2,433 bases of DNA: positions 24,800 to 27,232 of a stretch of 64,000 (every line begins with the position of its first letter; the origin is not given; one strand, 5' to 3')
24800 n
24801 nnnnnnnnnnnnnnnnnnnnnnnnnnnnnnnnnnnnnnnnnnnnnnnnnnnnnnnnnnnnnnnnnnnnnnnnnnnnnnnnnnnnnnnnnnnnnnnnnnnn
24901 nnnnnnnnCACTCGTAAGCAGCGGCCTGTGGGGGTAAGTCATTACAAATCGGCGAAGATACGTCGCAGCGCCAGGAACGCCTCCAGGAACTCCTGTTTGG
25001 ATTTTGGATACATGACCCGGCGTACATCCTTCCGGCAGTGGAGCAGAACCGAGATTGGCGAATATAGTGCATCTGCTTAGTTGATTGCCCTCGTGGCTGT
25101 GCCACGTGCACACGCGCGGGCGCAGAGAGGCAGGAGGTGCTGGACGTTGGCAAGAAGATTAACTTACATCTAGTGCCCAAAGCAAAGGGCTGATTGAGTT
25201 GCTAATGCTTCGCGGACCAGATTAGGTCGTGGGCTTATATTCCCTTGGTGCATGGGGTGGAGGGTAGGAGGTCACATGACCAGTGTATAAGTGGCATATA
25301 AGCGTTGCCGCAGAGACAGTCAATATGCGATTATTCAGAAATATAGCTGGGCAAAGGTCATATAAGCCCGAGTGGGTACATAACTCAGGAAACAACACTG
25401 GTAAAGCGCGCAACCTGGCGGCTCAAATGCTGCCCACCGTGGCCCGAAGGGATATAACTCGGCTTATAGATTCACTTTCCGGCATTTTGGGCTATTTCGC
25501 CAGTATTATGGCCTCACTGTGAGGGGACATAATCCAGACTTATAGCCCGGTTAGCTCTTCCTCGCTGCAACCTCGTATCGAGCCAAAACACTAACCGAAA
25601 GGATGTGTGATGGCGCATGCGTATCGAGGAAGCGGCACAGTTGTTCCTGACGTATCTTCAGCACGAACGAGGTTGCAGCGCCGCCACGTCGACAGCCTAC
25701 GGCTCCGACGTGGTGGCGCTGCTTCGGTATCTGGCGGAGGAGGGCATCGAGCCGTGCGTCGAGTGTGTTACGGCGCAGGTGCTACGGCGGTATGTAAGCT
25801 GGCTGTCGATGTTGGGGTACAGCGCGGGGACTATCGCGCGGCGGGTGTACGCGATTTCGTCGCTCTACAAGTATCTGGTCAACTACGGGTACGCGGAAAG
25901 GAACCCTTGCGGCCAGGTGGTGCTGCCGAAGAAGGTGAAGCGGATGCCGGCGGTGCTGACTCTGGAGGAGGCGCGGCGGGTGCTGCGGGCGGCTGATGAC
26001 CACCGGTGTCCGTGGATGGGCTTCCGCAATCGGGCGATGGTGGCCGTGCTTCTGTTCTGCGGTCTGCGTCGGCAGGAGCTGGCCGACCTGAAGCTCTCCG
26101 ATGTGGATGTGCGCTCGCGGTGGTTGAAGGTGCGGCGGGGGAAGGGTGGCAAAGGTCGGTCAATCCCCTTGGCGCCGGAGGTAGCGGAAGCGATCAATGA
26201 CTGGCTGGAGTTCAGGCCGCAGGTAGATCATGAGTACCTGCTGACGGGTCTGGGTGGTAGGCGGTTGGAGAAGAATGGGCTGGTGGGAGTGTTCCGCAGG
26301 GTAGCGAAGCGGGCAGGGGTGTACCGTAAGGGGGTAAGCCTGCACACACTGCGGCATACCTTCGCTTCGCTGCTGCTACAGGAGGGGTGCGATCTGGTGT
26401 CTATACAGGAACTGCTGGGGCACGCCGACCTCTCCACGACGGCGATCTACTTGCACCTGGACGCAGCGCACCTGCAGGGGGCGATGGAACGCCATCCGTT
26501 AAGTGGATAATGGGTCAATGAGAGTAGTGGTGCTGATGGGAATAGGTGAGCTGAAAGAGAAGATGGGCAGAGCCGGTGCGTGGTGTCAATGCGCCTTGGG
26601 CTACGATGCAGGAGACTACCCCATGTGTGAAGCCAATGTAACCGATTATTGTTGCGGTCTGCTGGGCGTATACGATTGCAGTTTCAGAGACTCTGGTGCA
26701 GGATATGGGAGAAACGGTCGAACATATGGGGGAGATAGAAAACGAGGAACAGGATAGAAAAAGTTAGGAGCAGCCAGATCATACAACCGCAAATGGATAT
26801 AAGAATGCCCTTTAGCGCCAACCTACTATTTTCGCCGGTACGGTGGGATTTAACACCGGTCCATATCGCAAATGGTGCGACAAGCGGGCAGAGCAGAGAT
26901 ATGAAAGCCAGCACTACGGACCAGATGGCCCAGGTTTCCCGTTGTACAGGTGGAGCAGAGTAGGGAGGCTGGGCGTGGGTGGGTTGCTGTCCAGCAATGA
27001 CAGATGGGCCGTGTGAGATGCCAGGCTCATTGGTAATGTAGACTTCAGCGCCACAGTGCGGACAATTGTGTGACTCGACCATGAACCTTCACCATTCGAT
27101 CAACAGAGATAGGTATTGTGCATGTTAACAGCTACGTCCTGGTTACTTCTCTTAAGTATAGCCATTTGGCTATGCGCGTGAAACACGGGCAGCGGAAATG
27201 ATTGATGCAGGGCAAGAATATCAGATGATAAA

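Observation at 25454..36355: Identical-orientation 28-bp motif upstream of two paralogous integrase genes 10.9 kb apart: tandemly integrated sister elements?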

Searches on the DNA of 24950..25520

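Call 79: search_rna_families(source=window, start=24950, end=25520, threshold=evalue, max_evalue=10, show_alignments=2)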
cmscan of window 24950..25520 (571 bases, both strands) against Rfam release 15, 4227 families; matches with E-value up to 10: 1.
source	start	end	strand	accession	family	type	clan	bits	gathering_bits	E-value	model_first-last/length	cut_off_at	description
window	25403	25482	+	RF00010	RNaseP_bact_a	Gene; ribozyme;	CL00002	10.5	100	0.46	1-367/367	no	Bacterial RNase P class A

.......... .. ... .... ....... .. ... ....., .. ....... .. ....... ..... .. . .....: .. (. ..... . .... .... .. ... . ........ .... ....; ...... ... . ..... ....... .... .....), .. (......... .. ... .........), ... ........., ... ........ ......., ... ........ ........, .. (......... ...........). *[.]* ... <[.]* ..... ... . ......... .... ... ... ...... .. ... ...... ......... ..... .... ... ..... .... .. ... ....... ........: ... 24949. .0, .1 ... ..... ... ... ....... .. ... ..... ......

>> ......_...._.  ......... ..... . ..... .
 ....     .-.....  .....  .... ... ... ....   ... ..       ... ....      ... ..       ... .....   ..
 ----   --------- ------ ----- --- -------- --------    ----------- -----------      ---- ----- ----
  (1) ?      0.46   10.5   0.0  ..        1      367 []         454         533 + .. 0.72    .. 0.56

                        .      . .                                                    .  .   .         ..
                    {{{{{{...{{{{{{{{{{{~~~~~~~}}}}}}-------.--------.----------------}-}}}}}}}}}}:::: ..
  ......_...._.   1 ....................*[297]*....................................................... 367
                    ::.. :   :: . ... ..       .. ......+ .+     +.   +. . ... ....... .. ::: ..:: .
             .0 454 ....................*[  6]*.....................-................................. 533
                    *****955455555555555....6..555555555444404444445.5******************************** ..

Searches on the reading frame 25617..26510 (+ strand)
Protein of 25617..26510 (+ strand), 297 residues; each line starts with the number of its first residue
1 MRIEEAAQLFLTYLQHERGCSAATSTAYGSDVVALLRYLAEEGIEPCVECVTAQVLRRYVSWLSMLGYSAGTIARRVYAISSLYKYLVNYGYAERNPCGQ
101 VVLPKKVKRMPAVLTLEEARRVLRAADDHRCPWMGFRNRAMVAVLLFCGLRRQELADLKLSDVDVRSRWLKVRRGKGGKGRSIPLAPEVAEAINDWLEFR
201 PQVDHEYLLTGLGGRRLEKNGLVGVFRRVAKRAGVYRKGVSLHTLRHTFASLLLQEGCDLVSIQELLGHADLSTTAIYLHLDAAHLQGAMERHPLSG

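Call 10: search_protein_families(library=pfam, proteins=[window:25617-26510:+], max_evalue=0.01)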
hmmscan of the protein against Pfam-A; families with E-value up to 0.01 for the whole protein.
window:25617-26510:+ (297 aa): 5 families
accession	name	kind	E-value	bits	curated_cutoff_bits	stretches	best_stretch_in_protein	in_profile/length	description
PF00589.27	Phage_integrase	-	1.3e-37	129.6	27.1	1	113-284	2-171/172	Phage integrase family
PF02899.23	Phage_int_SAM_1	-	1.8e-14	54.2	22.3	1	8-89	2-81/83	Phage integrase, N-terminal SAM-like domain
PF19746.4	DUF6233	-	0.00061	20.3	27.6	0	16-57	18-59/59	Family of unknown function (DUF6233)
PF13495.12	Phage_int_SAM_4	-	0.00065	20.5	27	1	10-89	5-80/85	Phage integrase, N-terminal SAM-like domain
PF13102.12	Phage_int_SAM_5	-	0.0057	17.4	22.3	0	50-98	45-95/98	Phage integrase SAM-like domain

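Call 15: find_encoding_contigs(protein=window:25617-26510:+, flank=10000, max_places=10)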
Protein window:25617-26510:+ (297 aa): no gene with exactly this product is on record in the collection.

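Call 16: search_protein_families(library=ncbifam, proteins=[window:25617-26510:+], max_evalue=0.01)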
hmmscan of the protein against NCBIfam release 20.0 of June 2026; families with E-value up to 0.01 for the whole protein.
window:25617-26510:+ (297 aa): 12 families
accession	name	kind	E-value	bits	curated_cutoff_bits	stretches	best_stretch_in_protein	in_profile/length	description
TIGR02224.1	recomb_XerC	equivalog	2.5e-68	230.6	335.15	1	9-291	2-287/295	tyrosine recombinase XerC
TIGR02225.1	recomb_XerD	equivalog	1.3e-62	211.7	329.6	1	9-294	2-288/290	site-specific tyrosine recombinase XerD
NF001399.0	PRK00283.1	subfamily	1.7e-62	211.4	279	1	4-294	6-297/300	tyrosine recombinase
NF040815.2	recomb_XerA_Arch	equivalog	2.9e-53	181.1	220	1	10-287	3-260/263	site-specific tyrosine recombinase/integron integrase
NF002331.0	PRK01287.1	subfamily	4.5e-45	154.2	371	1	10-289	30-320/365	site-specific tyrosine recombinase XerC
TIGR02249.1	integrase_gron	subfamily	1.2e-33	116.9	265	2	224-286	244-305/315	integron integrase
NF003462.0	PRK05084.1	equivalog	1.1e-26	93.4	267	1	137-292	196-355/360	tyrosine recombinase XerS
NF011946.0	PRK15417.1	equivalog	3e-20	72.7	435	2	225-295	260-327/337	integron integrase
NF007370.0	PRK09870.1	subfamily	3.4e-15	56.2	221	1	112-291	11-189/200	tyrosine-type DNA invertase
NF007371.0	PRK09871.1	subfamily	3.1e-12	46.4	222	1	134-293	24-186/198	tyrosine-type DNA invertase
NF040693.1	recomb_GmtY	equivalog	6.5e-05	22.4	340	1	236-288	387-439/441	gamma-mobile-trio recombinase GmtY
NF041502.1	integrase_1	equivalog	0.00083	18.2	350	0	244-285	323-364/484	site-specific integrase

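Call 17: search_protein_families(library=phrogs, proteins=[window:25617-26510:+], max_evalue=0.01)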
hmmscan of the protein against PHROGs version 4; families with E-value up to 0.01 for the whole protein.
window:25617-26510:+ (297 aa): 6 families
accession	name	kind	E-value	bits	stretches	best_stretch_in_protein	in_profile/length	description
phrog_1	-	integration and excision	2.3e-59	203.2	1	2-292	165-446/611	integrase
phrog_216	-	integration and excision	1.5e-43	150.1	1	79-292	21-235/301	integrase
phrog_7269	-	integration and excision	2.3e-11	44.4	1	226-297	17-85/89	integrase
phrog_7685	-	integration and excision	5.6e-11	43.4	1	199-282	144-224/240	integrase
phrog_35951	-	unknown function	8.4e-08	33.6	1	229-287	12-68/97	-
phrog_23271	-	unknown function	0.0019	19.1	1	241-280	10-49/67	-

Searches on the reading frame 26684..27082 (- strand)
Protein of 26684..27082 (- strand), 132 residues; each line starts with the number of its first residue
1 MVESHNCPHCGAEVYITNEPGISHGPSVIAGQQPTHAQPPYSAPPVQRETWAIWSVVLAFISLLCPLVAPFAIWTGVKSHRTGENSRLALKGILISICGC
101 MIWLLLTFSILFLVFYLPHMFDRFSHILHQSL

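Call 10: search_protein_families(library=pfam, proteins=[window:26684-27082:-], max_evalue=0.01)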
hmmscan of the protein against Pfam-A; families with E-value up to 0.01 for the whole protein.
window:26684-27082:- (132 aa): 1 family
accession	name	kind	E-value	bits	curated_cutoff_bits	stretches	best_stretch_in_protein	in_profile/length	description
PF13828.11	DUF4190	-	0.00027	21.1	35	1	52-106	2-62/62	Domain of unknown function (DUF4190)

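Call 16: search_protein_families(library=ncbifam, proteins=[window:26684-27082:-], max_evalue=0.01)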
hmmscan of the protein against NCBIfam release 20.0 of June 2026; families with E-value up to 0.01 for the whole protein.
window:26684-27082:- (132 aa): 1 family
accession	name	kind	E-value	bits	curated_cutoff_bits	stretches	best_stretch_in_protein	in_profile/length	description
NF045849.1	ICE_MMCAP2_0565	equivalog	0.0015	18.2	40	1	46-106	9-69/80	Mbov_0395 family pilin-like conjugal transfer protein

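Call 17: search_protein_families(library=phrogs, proteins=[window:26684-27082:-], max_evalue=0.01)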
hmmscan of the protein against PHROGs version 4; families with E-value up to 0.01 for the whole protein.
window:26684-27082:- (132 aa): 1 family
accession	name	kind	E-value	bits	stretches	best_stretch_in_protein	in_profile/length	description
phrog_6586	-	unknown function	6e-05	23.9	1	88-128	44-84/129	-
